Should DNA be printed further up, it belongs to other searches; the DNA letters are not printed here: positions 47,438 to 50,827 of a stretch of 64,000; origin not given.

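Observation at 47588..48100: N-terminal TM plus SCP2-like extension fused in-frame to the first transhydroxylase-like alpha subunit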

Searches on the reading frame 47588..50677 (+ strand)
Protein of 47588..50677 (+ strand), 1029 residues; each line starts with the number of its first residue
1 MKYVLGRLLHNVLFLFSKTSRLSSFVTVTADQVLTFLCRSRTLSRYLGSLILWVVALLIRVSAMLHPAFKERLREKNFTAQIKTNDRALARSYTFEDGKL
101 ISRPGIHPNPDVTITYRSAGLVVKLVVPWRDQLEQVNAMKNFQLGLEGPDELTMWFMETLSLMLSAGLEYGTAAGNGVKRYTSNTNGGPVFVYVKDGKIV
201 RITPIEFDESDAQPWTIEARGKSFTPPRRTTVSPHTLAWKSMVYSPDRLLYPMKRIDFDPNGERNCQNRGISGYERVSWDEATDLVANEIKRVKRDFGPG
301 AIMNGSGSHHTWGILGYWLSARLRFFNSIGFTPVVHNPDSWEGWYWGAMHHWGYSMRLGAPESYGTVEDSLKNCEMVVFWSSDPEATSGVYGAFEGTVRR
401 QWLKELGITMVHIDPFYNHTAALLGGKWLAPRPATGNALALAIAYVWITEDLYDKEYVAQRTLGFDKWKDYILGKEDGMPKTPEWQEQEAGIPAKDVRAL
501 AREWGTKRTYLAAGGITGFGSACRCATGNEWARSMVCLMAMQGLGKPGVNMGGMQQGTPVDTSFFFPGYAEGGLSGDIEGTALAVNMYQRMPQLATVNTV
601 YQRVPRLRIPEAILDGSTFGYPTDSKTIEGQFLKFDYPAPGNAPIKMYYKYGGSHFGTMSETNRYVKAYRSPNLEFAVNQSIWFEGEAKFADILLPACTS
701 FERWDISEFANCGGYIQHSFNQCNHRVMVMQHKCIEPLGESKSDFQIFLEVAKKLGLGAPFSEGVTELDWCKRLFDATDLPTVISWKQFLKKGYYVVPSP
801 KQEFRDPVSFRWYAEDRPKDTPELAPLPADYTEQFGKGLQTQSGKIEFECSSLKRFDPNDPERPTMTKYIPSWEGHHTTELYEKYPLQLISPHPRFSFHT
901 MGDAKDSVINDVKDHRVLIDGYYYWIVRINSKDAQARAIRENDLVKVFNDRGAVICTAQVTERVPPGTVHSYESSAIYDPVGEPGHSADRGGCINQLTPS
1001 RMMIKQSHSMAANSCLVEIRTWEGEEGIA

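Call 3: search_protein_families(library=pfam, proteins=[window:47588-50677:+], max_evalue=1)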
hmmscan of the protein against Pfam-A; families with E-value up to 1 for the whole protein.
window:47588-50677:+ (1029 aa): 5 families
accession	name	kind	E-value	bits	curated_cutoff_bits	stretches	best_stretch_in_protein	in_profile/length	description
PF21423.2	AhtL-like_1st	-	1.1e-33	115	27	1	188-242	1-55/55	Pyrogallol hydroxytransferase large subunit-like, domain 1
PF00384.28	Molybdopterin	-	9.4e-28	97.7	24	1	248-754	1-353/353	Molybdopterin oxidoreductase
PF01568.27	Molydop_binding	-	3.1e-16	59.8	26.8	1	887-1015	1-109/110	Molydopterin dinucleotide binding domain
PF00801.26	PKD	-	0.054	13.9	23.5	1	76-127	17-65/80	PKD domain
PF18364.6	Molybdopterin_N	-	0.062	13.7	26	1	188-209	6-27/41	Molybdopterin oxidoreductase N-terminal domain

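Call 4: search_protein_families(library=ncbifam, proteins=[window:47588-50677:+], max_evalue=1)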
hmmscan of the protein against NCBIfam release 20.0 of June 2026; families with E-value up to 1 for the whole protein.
window:47588-50677:+ (1029 aa): 22 families
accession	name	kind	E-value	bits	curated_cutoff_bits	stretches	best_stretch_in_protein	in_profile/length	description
TIGR00509.1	bisC_fam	subfamily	2.5e-106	356.7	1017.55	1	239-1025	35-757/772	molybdopterin guanine dinucleotide-containing S/N-oxide reductase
TIGR02166.1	dmsA_ynfE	subfamily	7.2e-90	302.1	777.7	2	238-556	94-403/794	DMSO/selenate family reductase complex A subunit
NF011682.0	PRK15102.1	equivalog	1.9e-85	287.6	909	1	240-1025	85-813/829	trimethylamine-N-oxide reductase TorA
TIGR02164.1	torA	equivalog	2.4e-81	274.1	1465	1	240-1025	81-809/824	trimethylamine-N-oxide reductase TorA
NF011566.1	PRK14990.1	exception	1.7e-59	201.7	1600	1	240-1002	111-795/814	dimethylsulfoxide reductase subunit A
NF041884.1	selenate_YnfF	exception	9.2e-49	166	1650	2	243-555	100-401/798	selenate/tellurate reductase subunit YnfF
NF041885.1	selenate_YnfE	exception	4.5e-47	160.4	1675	2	243-551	103-405/805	selenate/tellurate reductase subunit YnfE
TIGR03479.1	DMSO_red_II_alp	subfamily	9.8e-44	149.6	984.75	3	238-462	110-307/913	molybdopterin-dependent oxidoreductase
NF012032.0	PRK15488.1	equivalog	8.2e-36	123.3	694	3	405-506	225-319/759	thiosulfate reductase PhsA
TIGR01591.1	Fdh-alpha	equivalog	1.2e-33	116.2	666.25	3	241-509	46-279/672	formate dehydrogenase subunit alpha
TIGR01580.1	narG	equivalog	1.6e-16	59.2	1084.15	2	887-1010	1087-1199/1235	nitrate reductase subunit alpha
NF041714.1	arsenate_red_ArrA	equivalog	7.1e-16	57.5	1600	2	217-507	74-358/848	arsenate respiratory reductase molybdopterin-containing subunit ArrA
NF047855.1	AssmNtatRedNasC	equivalog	6.5e-13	47.8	1100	2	404-511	206-306/708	assimilatory nitrate reductase catalytic subunit NasC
NF041783.2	mnquin_red_QrcB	equivalog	3.6e-12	45.3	440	2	405-506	236-325/695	menaquinone reductase molybdopterin-binding-like subunit QrcB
NF042978.1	EthbenzDh_ebdA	equivalog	6.9e-11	40.6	2000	3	238-462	132-329/977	ethylbenzene dehydrogenase subunit alpha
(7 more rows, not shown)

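Call 9: search_solved_structures(query=window:47588-50677:+, max_evalue=0.001, show_alignments=1)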
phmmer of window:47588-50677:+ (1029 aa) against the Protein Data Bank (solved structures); distinct sequences matched with E-value up to 0.001: 34.
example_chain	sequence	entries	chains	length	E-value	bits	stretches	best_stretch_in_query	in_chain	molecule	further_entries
4v4c_A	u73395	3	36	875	0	1115.7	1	178-1026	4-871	Pyrogallol hydroxytransferase large subunit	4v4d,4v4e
4dmr_A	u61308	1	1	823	1e-72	248.4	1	219-1024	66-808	DMSO REDUCTASE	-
1dmr_A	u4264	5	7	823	1.9e-72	247.5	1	219-1024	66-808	DMSO REDUCTASE | Dimethyl sulfoxide/trimethylamine N-oxide reductase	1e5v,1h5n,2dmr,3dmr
1e60_A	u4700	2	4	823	2.2e-72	247.3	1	219-1024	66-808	Dimethyl sulfoxide/trimethylamine N-oxide reductase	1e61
1e18_A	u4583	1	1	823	1.1e-71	244.9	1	219-1024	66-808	DMSO REDUCTASE.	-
1eu1_A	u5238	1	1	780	1.3e-71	244.7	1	220-1019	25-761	DIMETHYL SULFOXIDE REDUCTASE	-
1dms_A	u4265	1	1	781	1.9e-70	240.8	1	219-1024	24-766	DMSO REDUCTASE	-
7l5i_A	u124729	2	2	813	1.9e-69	237.6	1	241-1023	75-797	Trimethylamine-N-oxide reductase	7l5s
9h4t_A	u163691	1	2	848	6.2e-58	199.4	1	242-1024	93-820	Trimethylamine-N-oxide reductase 1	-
1tmo_A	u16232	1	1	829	1.1e-53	185.4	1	240-1025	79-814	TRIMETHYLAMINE N-OXIDE REDUCTASE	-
5e7o_A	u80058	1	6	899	1.7e-25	92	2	240-462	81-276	DMSO reductase family type II enzyme, molybdopterin subunit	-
4ydd_A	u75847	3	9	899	3.6e-25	91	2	240-462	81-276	DMSO reductase family type II enzyme, molybdopterin subunit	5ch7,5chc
2vpw_A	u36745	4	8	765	1.3e-21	79.1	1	407-506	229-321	THIOSULFATE REDUCTASE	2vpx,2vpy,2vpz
1aa6_A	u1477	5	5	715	2.6e-17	64.9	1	274-552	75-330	FORMATE DEHYDROGENASE H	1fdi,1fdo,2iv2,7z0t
7bkb_D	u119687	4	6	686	5e-17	64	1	275-477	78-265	Formate dehydrogenase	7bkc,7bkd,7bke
3ir6_A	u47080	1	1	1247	1.7e-11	45.7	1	921-1009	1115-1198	Respiratory nitrate reductase 1 alpha chain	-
1q16_A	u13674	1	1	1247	1.7e-11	45.7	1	921-1009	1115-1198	Respiratory nitrate reductase 1 alpha chain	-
3ir5_A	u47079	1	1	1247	1.7e-11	45.7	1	921-1009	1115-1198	Respiratory nitrate reductase 1 alpha chain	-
3ir7_A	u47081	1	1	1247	1.7e-11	45.7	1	921-1009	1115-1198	Respiratory nitrate reductase 1 alpha chain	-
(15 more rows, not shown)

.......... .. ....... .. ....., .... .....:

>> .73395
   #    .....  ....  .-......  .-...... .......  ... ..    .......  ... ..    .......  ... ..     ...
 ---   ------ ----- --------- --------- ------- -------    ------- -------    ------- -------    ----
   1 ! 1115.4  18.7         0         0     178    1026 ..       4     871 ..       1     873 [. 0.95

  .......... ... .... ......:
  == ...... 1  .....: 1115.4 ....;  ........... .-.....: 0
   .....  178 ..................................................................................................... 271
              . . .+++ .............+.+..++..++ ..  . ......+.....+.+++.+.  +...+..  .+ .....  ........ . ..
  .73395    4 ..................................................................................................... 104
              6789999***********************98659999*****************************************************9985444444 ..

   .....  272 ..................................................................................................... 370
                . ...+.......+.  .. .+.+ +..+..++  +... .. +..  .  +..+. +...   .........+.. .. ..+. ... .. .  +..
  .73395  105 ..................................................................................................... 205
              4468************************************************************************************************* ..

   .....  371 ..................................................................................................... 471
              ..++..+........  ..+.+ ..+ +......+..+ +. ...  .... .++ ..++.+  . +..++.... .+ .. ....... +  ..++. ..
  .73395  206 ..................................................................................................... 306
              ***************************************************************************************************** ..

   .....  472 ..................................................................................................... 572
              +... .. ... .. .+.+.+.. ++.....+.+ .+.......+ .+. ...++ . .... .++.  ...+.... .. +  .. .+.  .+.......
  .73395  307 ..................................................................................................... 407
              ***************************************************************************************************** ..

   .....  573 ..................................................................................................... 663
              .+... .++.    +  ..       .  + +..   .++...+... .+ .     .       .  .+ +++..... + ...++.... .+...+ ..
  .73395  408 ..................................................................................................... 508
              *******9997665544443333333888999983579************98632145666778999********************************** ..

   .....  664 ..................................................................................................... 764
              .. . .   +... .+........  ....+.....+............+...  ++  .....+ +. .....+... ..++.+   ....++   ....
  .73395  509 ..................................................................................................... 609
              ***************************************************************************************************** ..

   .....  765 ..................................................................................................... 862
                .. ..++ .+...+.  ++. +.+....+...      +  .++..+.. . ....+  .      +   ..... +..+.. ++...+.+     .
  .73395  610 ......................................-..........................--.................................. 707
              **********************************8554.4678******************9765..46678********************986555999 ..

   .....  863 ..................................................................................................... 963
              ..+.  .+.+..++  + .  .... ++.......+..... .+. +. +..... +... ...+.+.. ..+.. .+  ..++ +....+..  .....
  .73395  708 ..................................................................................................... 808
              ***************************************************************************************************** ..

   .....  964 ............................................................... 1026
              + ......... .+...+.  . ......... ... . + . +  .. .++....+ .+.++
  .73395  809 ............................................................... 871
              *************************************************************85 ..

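Call 45: find_homologous_proteins(query=window:47588-50674:+, max_evalue=1e-100)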
Query window:47588-50674:+ (1029 aa): 3543 proteins with E <= 1e-100 among 8000 candidates; the best 120 are listed.
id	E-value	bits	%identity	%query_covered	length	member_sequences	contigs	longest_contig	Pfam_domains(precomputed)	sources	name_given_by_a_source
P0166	0.0e+0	2327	93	100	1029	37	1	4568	PF21423.3,PF00384.28,PF01568.28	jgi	-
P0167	0.0e+0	2313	92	100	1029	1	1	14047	PF21423.3,PF00384.28,PF01568.28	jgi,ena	-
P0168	0.0e+0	2207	90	97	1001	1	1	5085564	PF21423.3,PF00384.28,PF01568.28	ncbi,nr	ncbi:MAG: molybdopterin-dependent oxidoreductase [Deltaproteobacteria bacterium]|nr:MAG: molybdopter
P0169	0.0e+0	2150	88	97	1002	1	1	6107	PF21423.3,PF00384.28,PF01568.28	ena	-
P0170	0.0e+0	2129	89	95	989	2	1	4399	PF21423.3,PF00384.28,PF01568.28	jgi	jgi:molybdopterin guanine dinucleotide-containing S/N-oxide reductase-like protein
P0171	0.0e+0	2120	89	95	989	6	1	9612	PF21423.3,PF00384.28,PF01568.28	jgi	jgi:trimethylamine-N-oxide reductase (cytochrome c)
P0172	0.0e+0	2112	87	96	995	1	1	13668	PF21423.3,PF00384.28,PF01568.28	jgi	-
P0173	0.0e+0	2110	88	95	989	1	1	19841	PF21423.3,PF00384.28,PF01568.28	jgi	-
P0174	0.0e+0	2098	86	97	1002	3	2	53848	PF21423.3,PF00384.28,PF01568.28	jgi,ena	-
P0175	0.0e+0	2090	85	97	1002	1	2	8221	PF21423.3,PF00384.28,PF01568.28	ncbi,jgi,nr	ncbi:MAG: molybdopterin-dependent oxidoreductase [Deltaproteobacteria bacterium]|nr:molybdopterin-de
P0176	0.0e+0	2087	87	95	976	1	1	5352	PF21423.3,PF00384.28,PF01568.28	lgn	-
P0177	0.0e+0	2082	85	97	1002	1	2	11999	PF21423.3,PF00384.28,PF01568.28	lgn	-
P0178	0.0e+0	2081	82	100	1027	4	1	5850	PF21423.3,PF00384.28,PF01568.28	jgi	jgi:molybdopterin guanine dinucleotide-containing S/N-oxide reductase-like protein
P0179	0.0e+0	2076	86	95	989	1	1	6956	PF21423.3,PF00384.28,PF01568.28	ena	-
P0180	0.0e+0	2076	85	97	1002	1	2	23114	PF21423.3,PF00384.28,PF01568.28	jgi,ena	-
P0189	0.0e+0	2033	80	99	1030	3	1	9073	PF21423.3,PF00384.28,PF01568.28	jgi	jgi:trimethylamine-N-oxide reductase (cytochrome c)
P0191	0.0e+0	2028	80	99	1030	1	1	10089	PF21423.3,PF00384.28,PF01568.28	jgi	jgi:trimethylamine-N-oxide reductase (cytochrome c)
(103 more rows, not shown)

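Call 57: search_dna_similar(query=window:47588-50674:+, collection=plasmids, mode=protein, max_evalue=1e-50, max_rows=30)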
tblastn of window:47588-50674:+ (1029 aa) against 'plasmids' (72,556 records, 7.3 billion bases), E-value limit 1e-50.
Records with a match: 131; places in all: 136; records where one place covers at least 80% of the query: 40.
Best place of each record, by identity: <60% 131.
By first word of the organism name: Pantoea 35; Rhizobium 26; Escherichia 12; Agrobacterium 9; Rahnella 7; Klebsiella 6; Azospirillum 5; Neorhizobium 4; Cupriavidus 3; Rhodovulum 3; and 16 more.
By predicted mobility (MOB-suite, as given by PLSDB): non-mobilizable 93; conjugative 32; mobilizable 6.
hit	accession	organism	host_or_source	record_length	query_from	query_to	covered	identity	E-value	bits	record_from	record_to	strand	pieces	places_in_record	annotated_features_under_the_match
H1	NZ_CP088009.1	Rhizobium sp. T136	Melilotus albus,Cell culture,root nodule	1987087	43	1028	96%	56.3%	0e+0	1152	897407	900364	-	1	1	none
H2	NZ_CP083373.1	Ensifer canadensis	Melilotus albus,Cell Culture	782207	36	1023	96%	55.7%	0e+0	1157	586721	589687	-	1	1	molybdopterin-dependent oxidoreductase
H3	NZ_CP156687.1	Burkholderia stagnalis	Bacterial cells,soils collected in ...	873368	41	1028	96%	55.7%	0e+0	1145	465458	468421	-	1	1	molybdopterin-dependent oxidoreductase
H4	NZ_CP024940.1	Paraburkholderia hospita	soil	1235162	42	1028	96%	54.7%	0e+0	1125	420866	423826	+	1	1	record has no annotation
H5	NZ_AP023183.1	Paraburkholderia sp. PGU19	Physopelta gutta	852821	42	1026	96%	54.6%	0e+0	1117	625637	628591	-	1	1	molybdopterin-dependent oxidoreductase | hypothetical protein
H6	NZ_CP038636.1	Cupriavidus oxalaticus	whole organism,sewage sludge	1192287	42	1026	96%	53.5%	0e+0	1111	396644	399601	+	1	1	none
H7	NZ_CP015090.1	Salipiger abyssi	single cell,marine seawater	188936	51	1022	94%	53.8%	0e+0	1063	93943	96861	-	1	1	molybdopterin-dependent oxidoreductase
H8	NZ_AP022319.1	Burkholderia sp. THE68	Togo hemipterus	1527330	26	1025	97%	51.5%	0e+0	1075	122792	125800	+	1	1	none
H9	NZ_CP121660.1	Sinorhizobium terangae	Desmanthus virgatus,cell culture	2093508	182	1028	82%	59.9%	0e+0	1074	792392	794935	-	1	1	none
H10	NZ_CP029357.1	Azospirillum thermophilum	cell culture,hot spring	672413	188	1024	81%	30.4%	1e-68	259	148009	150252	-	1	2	torA: trimethylamine-N-oxide reductase TorA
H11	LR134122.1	Klebsiella aerogenes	not available: to be reported later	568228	154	1015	84%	28.8%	4e-63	243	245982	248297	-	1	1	dorA: Trimethylamine-N-oxide reductase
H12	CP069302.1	Shinella sp. PSBB067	monoisolate,Minnesota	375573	153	1027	85%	28.3%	4e-57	224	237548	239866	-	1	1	molybdopterin-dependent oxidoreductase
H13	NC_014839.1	Pantoea sp. At-9b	-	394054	188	1023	81%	29.5%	1e-68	259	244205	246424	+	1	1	molybdopterin-dependent oxidoreductase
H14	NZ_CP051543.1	Paracoccus sanguinis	cell culture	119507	188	1026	82%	29.2%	3e-70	265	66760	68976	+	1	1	molybdopterin-dependent oxidoreductase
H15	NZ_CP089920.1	Rahnella victoriana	single cell,soil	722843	188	1022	81%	29.0%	6e-69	260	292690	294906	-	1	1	molybdopterin-dependent oxidoreductase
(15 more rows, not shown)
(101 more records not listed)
